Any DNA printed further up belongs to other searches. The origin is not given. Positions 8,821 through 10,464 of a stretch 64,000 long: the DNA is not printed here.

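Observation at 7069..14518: MtaB-MtaC methanol methyltransferase island with an unusual partner set and no methanogenesis context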

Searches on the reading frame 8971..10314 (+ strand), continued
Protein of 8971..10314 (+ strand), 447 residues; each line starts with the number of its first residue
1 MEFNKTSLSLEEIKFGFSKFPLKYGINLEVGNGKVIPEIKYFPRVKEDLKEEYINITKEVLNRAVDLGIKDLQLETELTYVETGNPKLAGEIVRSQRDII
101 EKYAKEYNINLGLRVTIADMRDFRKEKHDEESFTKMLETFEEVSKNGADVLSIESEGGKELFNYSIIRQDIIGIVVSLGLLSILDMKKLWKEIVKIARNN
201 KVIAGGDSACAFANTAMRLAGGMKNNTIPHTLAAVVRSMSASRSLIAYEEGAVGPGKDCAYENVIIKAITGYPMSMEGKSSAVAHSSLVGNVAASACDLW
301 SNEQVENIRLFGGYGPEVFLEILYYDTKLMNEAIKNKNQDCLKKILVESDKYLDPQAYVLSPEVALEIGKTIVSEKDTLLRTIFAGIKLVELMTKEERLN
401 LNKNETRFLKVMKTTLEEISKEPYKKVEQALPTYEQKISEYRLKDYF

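Call 14: find_encoding_contigs(protein=P0042, flank=10000, max_places=2)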
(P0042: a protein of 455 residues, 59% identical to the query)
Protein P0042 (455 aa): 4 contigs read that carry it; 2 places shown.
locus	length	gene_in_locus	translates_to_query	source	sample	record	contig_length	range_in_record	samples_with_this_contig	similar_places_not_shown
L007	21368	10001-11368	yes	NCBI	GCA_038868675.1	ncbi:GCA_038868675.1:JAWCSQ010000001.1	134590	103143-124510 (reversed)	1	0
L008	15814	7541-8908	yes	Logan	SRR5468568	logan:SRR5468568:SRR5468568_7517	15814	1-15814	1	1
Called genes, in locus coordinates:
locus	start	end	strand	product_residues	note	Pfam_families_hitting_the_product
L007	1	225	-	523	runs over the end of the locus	PF22848:ASD1_dom, PF06964:Alpha-L-AF_C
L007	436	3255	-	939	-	PF00690:Cation_ATPase_N, PF00122:E1-E2_ATPase, PF13246:Cation_ATPase, PF00702:Hydrolase, PF00689:Cation_ATPase_C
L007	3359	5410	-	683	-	PF03030:H_PPase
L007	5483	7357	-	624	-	PF07944:Beta-AFase-like_GH127_cat, PF20736:Glyco_hydro127M, PF20737:Glyco_hydro127C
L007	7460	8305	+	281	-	PF00303:Thymidylat_synt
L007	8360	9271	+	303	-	PF01717:Meth_synt_2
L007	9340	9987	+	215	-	PF02607:B12-binding_2, PF02310:B12-binding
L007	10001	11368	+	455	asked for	PF12176:MtaB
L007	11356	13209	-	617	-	PF00111:Fer2, PF17650:RACo_linker, PF17651:Raco_middle, PF14574:RACo_C_ter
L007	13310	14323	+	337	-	PF06849:DUF1246, PF06973:DUF1297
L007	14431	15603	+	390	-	PF06849:DUF1246, PF06973:DUF1297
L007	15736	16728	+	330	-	PF00389:2-Hacid_dh, PF02826:2-Hacid_dh_C, PF00670:AdoHcyase_NAD (weak), PF03446:NAD_binding_2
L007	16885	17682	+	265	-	PF01428:zf-AN1, PF02163:Peptidase_M50 (faint)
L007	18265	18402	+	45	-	-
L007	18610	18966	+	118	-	PF13650:Asp_protease_2 (weak), PF13975:gag-asp_proteas (weak)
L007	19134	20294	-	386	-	PF13173:AAA_14, PF13635:DUF4143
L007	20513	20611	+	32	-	PF02810:SEC-C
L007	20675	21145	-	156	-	PF01909:NTP_transf_2 (weak), PF18765:Polbeta (weak)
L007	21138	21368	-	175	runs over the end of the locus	PF05168:HEPN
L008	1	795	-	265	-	?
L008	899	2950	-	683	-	PF03030:H_PPase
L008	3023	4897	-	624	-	PF07944:Beta-AFase-like_GH127_cat, PF20736:Glyco_hydro127M, PF20737:Glyco_hydro127C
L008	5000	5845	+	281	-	PF00303:Thymidylat_synt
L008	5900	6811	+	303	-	PF01717:Meth_synt_2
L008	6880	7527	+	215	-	PF02607:B12-binding_2, PF02310:B12-binding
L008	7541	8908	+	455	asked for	PF12176:MtaB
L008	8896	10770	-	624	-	PF00111:Fer2, PF17650:RACo_linker, PF17651:Raco_middle, PF14574:RACo_C_ter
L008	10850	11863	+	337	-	PF06849:DUF1246, PF06973:DUF1297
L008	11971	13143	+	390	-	PF06849:DUF1246, PF06973:DUF1297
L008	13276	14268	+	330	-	PF00389:2-Hacid_dh, PF02826:2-Hacid_dh_C, PF00670:AdoHcyase_NAD (weak), PF03446:NAD_binding_2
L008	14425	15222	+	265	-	PF01428:zf-AN1, PF02163:Peptidase_M50 (faint)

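Call 15: find_encoding_contigs(protein=P0058, flank=10000, max_places=2)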
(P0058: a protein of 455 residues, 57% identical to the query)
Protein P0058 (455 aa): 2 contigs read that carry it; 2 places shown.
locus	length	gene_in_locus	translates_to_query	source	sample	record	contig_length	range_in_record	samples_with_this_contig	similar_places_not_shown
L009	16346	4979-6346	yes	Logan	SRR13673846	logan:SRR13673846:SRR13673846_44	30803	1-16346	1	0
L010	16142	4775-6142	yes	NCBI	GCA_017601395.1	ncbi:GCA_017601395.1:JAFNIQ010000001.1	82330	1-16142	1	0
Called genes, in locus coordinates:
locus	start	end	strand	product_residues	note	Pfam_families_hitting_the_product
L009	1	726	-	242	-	?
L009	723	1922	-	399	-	PF01180:DHO_dh, PF01207:Dus (weak), PF12838:Fer4_7 (weak), PF12797:Fer4_2 (weak), PF12837:Fer4_6, PF13237:Fer4_10, PF00037:Fer4, PF14697:Fer4_21, +5 more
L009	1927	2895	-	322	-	PF00701:DHDPS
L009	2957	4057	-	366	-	PF01408:GFO_IDH_MocA, PF02894:GFO_IDH_MocA_C, PF22725:GFO_IDH_MocA_C3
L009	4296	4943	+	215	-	PF02607:B12-binding_2, PF02310:B12-binding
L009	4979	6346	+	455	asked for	PF12176:MtaB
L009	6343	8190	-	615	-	PF00111:Fer2, PF17650:RACo_linker, PF17651:Raco_middle, PF14574:RACo_C_ter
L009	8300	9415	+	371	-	-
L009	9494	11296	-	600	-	PF00664:ABC_membrane, PF00005:ABC_tran, PF02463:SMC_N (faint)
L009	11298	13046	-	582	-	PF00664:ABC_membrane, PF00005:ABC_tran, PF02463:SMC_N (faint)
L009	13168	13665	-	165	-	PF08909:DUF1854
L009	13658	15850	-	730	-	PF00664:ABC_membrane, PF00005:ABC_tran, PF02463:SMC_N (faint)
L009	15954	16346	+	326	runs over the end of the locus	PF00924:MS_channel_2nd, PF21082:MS_channel_3rd (weak)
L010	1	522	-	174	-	PF13088:BNR_2 (faint), PF02012:BNR (faint)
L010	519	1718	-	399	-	PF01180:DHO_dh, PF01207:Dus (weak), PF12838:Fer4_7 (weak), PF12797:Fer4_2 (weak), PF12837:Fer4_6, PF13237:Fer4_10, PF00037:Fer4, PF14697:Fer4_21, +5 more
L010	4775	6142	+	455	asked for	PF12176:MtaB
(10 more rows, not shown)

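Call 17: search_solved_structures(query=window:8971-10314:+, show_alignments=1)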
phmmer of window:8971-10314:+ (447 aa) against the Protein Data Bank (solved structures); distinct sequences matched with E-value up to 0.001: 1.
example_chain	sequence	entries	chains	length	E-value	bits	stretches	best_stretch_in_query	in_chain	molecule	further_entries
2i2x_A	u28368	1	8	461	1.6e-113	383.1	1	9-446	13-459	Methyltransferase 1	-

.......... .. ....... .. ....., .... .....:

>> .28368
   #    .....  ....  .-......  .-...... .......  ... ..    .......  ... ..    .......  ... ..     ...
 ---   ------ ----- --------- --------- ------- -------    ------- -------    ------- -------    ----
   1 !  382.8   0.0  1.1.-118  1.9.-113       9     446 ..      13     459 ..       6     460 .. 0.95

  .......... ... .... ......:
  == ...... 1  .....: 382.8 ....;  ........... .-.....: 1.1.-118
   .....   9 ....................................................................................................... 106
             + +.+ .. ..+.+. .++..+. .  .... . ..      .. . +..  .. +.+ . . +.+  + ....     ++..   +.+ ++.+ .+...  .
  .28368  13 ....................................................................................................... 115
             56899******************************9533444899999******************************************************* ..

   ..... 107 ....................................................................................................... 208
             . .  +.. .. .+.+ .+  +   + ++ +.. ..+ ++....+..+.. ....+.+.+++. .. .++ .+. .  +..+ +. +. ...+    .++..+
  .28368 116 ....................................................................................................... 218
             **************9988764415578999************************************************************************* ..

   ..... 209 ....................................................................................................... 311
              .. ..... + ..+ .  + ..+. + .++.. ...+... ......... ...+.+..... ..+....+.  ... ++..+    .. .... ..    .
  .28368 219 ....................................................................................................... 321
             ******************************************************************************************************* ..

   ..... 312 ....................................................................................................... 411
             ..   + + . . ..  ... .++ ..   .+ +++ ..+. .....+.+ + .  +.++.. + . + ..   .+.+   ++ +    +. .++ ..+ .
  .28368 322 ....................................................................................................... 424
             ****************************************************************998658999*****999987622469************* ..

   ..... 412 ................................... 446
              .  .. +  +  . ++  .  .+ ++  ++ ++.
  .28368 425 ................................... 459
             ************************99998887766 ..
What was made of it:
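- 8971..10314 (+): MtaB, zinc-dependent methanol:corrinoid methyltransferase (MT1), 447 aa. It aligns over residues 9-446 with 2I2X_A, with E154, C210 and C259 matching chain positions E164, C220 and C269 (call 17).
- On MtaB (methanol:corrinoid methyltransferase, PF12176): 2I2X_A 383 bits over 9-446 (call 17).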

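Call 35: search_protein_families(library=pfam, proteins=[L009:8300-9415:+, L005:7467-8588:+, L005:16871-17995:+], max_evalue=1)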
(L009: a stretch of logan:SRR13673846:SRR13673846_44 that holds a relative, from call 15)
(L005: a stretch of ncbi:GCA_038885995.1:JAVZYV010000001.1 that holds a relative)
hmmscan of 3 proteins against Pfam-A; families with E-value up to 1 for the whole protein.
L009:8300-9415:+ (371 aa): 1 family
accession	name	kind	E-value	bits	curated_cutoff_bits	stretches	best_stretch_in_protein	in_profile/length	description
PF01208.23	URO-D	-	0.023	14.1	23.9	1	244-276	211-249/346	Uroporphyrinogen decarboxylase (URO-D)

L005:7467-8588:+ (373 aa): 1 family
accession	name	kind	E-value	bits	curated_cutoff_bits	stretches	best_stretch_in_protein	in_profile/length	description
PF01208.23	URO-D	-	2.8e-28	99.4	23.9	1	117-366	97-343/346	Uroporphyrinogen decarboxylase (URO-D)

L005:16871-17995:+ (374 aa): 3 families
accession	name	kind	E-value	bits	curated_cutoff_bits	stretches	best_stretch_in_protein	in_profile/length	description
PF01208.23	URO-D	-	3.7e-37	128.6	23.9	1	121-366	98-346/346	Uroporphyrinogen decarboxylase (URO-D)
PF10884.14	DUF2683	-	0.093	13.4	27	1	130-160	30-59/66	Protein of unknown function (DUF2683)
PF07876.18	Dabb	-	0.14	13.3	25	1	89-152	28-89/96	Stress responsive A/B Barrel Domain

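Call 37: find_related_loci(query=A1, collection=metagenome_contigs, flank=10000)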
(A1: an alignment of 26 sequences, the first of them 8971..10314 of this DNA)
Query A1 (447 aa) in metagenome_contigs; peptide patterns used: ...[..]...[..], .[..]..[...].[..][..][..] (x = any residue, [..] = any of these).
374 stretches matched a pattern; 298 encode a relative of the query (tblastn E <= 1e-3); the best 80 are kept; 80 distinct loci.
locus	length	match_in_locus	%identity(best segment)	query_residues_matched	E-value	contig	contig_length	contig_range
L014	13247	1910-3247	86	1-446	0e+0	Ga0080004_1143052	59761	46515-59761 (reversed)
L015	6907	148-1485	85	1-446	0e+0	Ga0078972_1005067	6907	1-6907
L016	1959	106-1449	68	1-447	0e+0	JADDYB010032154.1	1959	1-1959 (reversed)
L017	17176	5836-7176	67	1-447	0e+0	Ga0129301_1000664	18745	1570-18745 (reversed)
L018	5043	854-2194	68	1-447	0e+0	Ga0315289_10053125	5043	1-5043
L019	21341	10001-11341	65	1-447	0e+0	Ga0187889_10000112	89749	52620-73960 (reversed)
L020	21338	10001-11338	64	1-447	0e+0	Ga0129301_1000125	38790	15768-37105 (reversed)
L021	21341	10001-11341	61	1-447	0e+0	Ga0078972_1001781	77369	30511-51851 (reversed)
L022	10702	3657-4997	61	1-447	0e+0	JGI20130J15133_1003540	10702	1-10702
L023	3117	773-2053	62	1-427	0e+0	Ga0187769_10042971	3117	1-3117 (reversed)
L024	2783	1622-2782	70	1-387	0e+0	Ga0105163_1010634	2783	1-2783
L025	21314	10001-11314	58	15-447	3e-173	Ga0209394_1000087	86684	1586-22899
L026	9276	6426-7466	72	1-346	4e-173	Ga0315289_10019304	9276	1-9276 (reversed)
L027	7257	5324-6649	57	12-447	6e-169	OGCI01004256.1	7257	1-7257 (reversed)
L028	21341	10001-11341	64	1-447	0e+0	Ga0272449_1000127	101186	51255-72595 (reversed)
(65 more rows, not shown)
